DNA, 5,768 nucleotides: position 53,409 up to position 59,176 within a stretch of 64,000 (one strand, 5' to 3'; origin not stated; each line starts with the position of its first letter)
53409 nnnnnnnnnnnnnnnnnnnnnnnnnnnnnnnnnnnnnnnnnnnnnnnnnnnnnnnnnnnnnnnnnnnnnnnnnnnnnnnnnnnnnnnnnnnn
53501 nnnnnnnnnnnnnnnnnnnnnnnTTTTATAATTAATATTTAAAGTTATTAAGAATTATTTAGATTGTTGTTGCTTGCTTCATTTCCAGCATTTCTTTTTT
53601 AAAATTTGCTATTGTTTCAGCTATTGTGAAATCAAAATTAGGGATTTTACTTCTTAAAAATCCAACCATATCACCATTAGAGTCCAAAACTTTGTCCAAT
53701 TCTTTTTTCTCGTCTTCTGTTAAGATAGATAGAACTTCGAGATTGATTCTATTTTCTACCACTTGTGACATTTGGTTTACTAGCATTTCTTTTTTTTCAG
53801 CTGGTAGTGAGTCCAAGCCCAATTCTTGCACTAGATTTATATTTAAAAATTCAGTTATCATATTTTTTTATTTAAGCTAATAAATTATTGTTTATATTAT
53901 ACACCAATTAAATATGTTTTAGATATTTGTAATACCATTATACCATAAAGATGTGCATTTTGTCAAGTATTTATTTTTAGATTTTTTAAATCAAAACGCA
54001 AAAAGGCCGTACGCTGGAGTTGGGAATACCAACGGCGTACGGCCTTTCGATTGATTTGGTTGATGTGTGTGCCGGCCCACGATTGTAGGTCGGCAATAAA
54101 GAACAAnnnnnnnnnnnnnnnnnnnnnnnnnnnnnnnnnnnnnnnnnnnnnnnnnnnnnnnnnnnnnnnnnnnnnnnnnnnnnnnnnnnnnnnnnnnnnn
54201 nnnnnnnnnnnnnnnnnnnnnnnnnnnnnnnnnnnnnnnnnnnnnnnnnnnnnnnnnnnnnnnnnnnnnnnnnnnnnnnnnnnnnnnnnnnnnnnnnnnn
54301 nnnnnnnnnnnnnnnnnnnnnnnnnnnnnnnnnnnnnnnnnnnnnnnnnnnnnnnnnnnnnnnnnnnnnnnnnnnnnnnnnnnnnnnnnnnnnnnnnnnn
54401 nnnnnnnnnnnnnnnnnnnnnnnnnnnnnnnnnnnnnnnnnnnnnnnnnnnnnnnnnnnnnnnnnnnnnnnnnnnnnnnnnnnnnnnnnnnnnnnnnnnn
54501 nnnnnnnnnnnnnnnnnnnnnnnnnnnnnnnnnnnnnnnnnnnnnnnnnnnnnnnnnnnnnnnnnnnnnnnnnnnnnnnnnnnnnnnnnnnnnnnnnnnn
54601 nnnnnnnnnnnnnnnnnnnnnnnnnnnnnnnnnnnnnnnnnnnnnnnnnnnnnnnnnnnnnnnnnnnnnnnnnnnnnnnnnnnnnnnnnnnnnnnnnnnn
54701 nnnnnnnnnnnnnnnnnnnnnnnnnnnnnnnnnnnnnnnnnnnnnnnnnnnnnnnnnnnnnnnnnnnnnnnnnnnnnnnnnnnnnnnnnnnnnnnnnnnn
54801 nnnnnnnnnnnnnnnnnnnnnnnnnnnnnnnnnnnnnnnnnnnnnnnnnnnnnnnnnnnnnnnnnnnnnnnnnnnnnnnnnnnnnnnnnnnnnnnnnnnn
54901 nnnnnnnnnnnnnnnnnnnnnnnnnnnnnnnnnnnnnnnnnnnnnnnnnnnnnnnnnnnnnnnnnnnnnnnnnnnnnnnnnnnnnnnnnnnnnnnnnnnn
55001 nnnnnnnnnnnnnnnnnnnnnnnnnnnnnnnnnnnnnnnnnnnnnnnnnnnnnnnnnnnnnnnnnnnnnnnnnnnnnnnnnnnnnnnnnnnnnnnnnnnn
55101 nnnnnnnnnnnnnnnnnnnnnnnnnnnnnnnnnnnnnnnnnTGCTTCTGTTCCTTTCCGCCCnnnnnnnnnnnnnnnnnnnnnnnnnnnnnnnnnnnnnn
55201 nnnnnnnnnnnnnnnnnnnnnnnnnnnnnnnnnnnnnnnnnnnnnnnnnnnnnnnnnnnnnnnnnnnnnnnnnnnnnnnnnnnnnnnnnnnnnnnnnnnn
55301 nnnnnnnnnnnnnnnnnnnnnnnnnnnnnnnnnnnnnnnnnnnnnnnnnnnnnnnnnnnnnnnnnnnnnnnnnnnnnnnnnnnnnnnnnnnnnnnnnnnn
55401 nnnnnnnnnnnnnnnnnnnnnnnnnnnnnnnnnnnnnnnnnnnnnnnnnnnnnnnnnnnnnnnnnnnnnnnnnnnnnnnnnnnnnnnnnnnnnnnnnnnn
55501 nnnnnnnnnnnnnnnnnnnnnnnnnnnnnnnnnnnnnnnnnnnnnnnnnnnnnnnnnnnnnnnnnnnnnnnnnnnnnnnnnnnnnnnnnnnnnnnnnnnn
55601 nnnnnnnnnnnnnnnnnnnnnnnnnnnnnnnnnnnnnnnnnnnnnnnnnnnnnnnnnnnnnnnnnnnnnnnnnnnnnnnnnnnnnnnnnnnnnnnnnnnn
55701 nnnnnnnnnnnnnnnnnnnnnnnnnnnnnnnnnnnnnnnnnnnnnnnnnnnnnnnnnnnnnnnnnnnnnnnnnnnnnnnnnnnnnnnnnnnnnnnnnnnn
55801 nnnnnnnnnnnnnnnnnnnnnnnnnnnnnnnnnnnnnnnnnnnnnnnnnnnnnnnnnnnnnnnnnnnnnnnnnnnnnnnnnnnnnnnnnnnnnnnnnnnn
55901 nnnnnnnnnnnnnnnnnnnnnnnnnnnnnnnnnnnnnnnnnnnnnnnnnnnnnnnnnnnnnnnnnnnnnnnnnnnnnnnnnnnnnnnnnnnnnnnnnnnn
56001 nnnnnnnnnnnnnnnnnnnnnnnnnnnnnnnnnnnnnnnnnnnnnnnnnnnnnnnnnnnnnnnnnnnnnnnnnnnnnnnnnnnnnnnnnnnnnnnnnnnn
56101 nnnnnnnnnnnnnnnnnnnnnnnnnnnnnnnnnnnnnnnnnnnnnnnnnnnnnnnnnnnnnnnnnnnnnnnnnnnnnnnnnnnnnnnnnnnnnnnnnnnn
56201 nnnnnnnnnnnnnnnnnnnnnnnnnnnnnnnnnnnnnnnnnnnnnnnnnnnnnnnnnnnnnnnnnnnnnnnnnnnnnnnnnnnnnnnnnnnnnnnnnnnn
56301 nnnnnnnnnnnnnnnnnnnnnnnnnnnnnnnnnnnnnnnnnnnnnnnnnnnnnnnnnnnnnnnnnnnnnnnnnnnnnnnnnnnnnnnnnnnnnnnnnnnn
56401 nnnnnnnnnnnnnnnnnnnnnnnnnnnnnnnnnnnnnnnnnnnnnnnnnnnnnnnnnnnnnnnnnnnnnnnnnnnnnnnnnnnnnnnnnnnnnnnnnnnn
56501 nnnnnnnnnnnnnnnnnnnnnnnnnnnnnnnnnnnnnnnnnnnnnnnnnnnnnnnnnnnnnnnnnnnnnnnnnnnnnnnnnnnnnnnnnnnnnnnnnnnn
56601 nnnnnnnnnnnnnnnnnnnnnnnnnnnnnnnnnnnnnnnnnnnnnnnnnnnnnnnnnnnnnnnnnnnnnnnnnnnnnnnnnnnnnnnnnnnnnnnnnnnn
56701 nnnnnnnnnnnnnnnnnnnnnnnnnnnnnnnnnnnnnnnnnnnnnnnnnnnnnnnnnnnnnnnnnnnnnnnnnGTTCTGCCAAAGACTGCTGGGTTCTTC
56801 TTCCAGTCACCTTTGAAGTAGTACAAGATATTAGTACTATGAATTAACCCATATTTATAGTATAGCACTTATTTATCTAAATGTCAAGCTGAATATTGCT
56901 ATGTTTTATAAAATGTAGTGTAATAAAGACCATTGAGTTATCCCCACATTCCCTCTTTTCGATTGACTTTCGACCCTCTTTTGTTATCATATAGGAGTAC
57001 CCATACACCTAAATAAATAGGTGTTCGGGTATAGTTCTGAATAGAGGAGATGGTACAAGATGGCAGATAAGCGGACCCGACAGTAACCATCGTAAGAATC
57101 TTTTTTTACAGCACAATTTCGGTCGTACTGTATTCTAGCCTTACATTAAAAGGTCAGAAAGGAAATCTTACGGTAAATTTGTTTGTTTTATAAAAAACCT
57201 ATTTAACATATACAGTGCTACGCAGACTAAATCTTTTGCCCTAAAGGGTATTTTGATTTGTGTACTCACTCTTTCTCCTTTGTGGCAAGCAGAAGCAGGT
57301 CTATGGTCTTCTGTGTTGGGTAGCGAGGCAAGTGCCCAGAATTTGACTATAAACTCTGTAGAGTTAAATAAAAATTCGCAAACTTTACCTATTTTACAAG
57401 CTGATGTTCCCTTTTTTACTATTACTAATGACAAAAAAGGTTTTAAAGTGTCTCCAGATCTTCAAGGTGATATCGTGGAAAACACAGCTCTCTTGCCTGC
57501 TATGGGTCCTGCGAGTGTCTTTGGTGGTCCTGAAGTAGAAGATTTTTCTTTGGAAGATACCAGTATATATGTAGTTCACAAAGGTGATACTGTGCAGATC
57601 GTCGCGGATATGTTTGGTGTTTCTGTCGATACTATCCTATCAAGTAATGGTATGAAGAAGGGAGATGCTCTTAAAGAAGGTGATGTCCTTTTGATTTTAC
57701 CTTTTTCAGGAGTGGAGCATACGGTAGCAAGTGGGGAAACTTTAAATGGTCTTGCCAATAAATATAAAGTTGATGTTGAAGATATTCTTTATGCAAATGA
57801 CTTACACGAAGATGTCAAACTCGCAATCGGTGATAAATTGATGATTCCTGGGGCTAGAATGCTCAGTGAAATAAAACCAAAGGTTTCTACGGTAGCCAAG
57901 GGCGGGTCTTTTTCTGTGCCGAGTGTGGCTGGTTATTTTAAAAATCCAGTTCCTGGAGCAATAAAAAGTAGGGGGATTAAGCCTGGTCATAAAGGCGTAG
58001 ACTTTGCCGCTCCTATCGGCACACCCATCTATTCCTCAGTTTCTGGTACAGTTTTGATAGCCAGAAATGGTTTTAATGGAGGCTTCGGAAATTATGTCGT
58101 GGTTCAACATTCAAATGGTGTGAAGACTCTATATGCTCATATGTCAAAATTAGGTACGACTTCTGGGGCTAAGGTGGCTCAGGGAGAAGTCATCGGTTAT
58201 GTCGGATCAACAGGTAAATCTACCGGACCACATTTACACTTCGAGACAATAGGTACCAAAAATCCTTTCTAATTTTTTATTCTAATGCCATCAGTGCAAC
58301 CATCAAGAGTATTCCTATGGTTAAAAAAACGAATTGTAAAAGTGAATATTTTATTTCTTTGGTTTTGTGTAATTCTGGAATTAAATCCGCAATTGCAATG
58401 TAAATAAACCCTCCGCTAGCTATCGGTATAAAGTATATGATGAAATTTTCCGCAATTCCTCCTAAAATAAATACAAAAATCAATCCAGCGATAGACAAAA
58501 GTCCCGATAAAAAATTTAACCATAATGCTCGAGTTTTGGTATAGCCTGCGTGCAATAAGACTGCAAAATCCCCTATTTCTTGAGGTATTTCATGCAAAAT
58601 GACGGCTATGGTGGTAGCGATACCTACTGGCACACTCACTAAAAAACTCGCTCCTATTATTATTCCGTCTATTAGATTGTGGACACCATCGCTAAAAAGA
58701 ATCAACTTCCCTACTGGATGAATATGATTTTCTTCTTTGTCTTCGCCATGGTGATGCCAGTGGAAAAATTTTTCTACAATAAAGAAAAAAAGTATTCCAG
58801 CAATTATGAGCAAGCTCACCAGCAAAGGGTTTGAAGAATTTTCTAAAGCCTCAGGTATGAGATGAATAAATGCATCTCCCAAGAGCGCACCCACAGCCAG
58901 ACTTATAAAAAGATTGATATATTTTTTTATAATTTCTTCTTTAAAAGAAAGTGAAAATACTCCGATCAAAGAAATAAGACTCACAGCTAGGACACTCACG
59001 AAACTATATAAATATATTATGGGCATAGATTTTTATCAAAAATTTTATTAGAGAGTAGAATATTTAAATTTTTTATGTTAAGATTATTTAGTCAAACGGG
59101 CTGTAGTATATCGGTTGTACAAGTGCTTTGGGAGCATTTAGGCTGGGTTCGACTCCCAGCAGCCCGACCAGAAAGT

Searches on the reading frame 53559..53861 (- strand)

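Call 82: search_protein_families(library=pfam, proteins=[window:53559-53861:-], max_evalue=0.001)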
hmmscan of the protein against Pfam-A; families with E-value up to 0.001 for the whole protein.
window:53559-53861:- (100 aa): 1 family
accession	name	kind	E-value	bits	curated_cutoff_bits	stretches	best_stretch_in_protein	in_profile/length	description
PF18908.5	DUF5663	-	1.5e-09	38.7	23.7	1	10-90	1-83/84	Protein of unknown function (DUF5663)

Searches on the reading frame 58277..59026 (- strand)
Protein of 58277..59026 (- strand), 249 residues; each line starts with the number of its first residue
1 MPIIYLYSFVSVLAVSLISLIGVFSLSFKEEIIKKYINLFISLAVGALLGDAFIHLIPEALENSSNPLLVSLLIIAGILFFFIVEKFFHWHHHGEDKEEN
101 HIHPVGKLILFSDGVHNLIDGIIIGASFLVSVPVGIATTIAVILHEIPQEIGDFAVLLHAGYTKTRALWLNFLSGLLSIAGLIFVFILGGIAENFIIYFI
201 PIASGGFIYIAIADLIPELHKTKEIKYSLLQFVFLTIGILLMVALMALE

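Call 82: search_protein_families(library=pfam, proteins=[window:58277-59026:-], max_evalue=0.001)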
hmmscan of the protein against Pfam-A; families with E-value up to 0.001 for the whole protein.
window:58277-59026:- (249 aa): 1 family
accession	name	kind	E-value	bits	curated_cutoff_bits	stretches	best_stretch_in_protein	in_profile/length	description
PF02535.28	Zip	-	1.5e-47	162.9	35.1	2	107-245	179-322/323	ZIP Zinc transporter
